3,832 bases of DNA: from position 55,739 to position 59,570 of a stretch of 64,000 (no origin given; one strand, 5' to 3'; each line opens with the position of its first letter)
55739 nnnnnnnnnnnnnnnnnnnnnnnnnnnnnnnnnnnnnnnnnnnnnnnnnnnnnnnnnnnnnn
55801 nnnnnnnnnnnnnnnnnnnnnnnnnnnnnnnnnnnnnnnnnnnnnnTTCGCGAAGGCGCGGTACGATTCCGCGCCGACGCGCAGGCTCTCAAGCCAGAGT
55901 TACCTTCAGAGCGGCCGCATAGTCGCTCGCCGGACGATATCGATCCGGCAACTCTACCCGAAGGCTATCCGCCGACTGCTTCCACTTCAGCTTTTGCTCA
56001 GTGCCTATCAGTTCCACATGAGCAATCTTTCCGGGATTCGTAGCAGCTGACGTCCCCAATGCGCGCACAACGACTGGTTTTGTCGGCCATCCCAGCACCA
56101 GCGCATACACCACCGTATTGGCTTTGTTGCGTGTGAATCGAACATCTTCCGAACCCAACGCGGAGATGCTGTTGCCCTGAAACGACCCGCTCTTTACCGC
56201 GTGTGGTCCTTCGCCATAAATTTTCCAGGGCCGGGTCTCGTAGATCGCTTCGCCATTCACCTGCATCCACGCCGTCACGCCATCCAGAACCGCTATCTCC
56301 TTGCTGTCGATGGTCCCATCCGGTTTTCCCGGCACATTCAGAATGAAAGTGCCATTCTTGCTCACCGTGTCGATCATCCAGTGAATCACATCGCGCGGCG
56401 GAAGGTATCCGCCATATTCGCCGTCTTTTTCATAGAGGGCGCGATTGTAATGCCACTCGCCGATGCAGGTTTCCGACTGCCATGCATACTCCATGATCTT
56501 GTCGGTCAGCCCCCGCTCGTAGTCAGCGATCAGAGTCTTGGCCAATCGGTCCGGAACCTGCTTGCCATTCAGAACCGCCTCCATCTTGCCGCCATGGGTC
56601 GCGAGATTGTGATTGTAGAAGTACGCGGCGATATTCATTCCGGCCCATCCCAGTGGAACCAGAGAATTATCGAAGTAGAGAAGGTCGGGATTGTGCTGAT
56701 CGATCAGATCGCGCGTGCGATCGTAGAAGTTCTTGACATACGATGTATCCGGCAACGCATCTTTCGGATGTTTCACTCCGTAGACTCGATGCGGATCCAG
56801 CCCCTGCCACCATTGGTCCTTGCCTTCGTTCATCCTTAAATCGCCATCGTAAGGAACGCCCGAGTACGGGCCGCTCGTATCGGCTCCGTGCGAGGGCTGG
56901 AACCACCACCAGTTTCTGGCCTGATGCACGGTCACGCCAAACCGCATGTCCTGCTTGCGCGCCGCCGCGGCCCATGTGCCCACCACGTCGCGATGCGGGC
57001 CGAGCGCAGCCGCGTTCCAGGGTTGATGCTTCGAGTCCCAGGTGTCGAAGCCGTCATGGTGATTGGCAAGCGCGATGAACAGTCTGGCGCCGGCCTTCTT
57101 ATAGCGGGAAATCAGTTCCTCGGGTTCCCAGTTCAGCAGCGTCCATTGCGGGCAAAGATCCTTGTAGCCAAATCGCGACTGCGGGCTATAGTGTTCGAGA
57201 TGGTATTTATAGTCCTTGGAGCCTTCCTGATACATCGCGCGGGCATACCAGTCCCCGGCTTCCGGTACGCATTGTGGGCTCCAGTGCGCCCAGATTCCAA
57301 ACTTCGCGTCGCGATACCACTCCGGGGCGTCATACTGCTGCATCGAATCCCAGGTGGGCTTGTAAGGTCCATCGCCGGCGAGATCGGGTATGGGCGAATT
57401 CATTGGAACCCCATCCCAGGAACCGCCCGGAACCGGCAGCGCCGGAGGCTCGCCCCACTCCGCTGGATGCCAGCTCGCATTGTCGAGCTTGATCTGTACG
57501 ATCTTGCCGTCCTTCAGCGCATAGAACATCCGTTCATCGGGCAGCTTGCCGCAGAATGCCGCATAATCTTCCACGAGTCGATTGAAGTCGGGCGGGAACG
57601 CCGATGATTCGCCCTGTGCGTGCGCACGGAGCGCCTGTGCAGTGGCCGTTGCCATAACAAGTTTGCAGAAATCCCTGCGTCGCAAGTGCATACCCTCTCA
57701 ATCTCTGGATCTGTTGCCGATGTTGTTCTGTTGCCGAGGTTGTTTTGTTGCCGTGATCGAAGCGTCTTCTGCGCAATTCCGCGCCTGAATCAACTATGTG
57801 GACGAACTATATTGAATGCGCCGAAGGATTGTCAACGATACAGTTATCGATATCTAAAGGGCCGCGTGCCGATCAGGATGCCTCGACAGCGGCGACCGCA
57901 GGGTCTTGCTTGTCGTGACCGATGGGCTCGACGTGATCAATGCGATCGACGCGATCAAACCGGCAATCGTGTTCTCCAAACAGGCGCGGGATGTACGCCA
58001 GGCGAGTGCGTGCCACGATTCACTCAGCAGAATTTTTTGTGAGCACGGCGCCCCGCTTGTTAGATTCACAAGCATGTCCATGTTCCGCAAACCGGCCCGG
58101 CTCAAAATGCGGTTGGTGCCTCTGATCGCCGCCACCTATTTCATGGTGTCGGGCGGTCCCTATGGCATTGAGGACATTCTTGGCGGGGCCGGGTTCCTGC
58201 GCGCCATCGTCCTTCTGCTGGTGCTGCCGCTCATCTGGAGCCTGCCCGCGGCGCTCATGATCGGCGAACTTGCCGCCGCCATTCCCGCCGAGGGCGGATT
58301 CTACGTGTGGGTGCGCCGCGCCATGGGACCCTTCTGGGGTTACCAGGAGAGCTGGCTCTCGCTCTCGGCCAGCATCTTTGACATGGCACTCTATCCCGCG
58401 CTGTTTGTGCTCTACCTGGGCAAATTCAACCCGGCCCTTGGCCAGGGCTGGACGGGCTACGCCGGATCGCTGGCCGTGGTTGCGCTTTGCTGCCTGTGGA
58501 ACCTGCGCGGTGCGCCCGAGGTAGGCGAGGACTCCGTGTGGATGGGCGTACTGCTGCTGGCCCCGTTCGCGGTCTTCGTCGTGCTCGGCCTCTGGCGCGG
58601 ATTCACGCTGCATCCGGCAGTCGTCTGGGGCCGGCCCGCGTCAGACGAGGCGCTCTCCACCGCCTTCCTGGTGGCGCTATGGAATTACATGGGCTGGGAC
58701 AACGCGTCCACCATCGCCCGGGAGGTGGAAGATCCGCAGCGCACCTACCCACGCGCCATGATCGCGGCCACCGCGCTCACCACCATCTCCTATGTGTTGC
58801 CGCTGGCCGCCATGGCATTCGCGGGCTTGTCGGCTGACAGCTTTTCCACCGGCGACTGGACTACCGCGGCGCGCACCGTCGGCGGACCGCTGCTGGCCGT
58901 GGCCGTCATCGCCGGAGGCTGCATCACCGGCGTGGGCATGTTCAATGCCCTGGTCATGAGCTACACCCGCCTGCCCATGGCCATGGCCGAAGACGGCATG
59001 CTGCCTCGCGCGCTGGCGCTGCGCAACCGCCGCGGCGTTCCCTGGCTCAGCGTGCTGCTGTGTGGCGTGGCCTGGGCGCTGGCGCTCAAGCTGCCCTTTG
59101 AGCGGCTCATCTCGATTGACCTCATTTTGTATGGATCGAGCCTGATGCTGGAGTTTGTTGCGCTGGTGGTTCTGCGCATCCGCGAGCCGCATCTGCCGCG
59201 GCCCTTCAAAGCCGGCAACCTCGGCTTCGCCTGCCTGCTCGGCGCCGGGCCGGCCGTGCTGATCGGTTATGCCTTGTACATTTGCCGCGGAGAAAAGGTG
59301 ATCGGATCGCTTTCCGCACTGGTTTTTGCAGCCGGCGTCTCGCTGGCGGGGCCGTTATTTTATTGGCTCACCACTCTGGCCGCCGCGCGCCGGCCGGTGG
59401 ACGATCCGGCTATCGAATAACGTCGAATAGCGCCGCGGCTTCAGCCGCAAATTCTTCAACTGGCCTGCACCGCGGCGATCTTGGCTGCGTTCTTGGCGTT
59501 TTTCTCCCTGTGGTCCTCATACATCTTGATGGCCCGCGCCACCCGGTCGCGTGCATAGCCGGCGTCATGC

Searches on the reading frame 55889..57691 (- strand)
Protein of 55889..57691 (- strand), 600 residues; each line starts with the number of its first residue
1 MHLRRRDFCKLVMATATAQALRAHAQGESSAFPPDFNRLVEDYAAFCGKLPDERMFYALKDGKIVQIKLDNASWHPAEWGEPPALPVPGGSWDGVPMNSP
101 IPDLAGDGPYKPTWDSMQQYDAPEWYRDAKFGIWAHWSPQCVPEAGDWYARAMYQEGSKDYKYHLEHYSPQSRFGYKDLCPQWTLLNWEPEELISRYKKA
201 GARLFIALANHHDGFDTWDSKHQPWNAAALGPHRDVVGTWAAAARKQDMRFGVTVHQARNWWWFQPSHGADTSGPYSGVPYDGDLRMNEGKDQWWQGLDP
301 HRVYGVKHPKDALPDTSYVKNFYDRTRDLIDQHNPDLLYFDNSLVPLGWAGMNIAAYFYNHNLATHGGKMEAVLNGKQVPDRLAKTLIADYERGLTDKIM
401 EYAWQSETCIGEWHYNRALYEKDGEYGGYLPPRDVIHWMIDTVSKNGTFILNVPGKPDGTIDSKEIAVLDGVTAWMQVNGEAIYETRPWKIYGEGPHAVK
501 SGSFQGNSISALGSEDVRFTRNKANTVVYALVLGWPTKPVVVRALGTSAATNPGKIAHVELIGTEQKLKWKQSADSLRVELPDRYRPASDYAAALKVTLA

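Call 4: search_protein_families(library=pfam, proteins=[window:55889-57691:-], max_evalue=0.01)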
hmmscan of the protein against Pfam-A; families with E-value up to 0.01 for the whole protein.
window:55889-57691:- (600 aa): 2 families
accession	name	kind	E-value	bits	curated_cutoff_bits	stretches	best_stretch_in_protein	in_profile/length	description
PF01120.23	Alpha_L_fucos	-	1.6e-78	265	25.2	1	108-481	12-345/345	Alpha-L-fucosidase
PF16757.11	Fucosidase_C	-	9.2e-12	45.8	25.6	1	515-596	7-86/88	Alpha-L-fucosidase C-terminal domain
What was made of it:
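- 55889..57655 (-): GH29 alpha-L-fucosidase with a C-terminal domain and a twin-arginine-type signal. Pfam Alpha_L_fucos 1.6e-78 plus Fucosidase_C (call 4).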

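Call 5: search_protein_families(library=ncbifam, proteins=[window:55889-57691:-], max_evalue=0.01)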
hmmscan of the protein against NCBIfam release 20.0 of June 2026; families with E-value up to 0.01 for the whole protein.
window:55889-57691:- (600 aa): 0 families

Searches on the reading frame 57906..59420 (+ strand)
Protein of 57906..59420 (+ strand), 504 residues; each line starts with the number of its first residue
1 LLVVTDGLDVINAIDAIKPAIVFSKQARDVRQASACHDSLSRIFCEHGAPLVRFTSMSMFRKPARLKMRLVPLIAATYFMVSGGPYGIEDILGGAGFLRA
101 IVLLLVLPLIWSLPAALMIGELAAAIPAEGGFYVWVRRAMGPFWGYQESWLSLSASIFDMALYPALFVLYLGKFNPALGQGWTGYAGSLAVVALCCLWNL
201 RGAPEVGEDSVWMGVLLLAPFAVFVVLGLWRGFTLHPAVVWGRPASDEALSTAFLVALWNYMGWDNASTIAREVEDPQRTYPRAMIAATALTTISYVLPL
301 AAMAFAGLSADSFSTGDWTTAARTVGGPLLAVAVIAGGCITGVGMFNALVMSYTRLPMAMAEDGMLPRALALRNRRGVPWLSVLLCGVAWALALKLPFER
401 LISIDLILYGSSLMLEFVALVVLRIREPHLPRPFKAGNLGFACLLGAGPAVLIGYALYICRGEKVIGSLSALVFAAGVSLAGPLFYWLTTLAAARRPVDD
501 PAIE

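Call 65: search_protein_families(library=pfam, proteins=[window:57906-59420:+], max_evalue=0.0001)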
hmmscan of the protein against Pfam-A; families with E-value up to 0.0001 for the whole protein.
window:57906-59420:+ (504 aa): 2 families
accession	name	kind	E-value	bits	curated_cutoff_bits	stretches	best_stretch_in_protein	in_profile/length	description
PF13520.12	AA_permease_2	-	7.2e-47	160.7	27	1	77-457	6-401/427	Amino acid permease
PF00324.27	AA_permease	-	2e-28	99.8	24.6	1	91-394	22-345/470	Amino acid permease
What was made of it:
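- Checked: An amino-acid permease lies at 57906-59420 (call 65).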
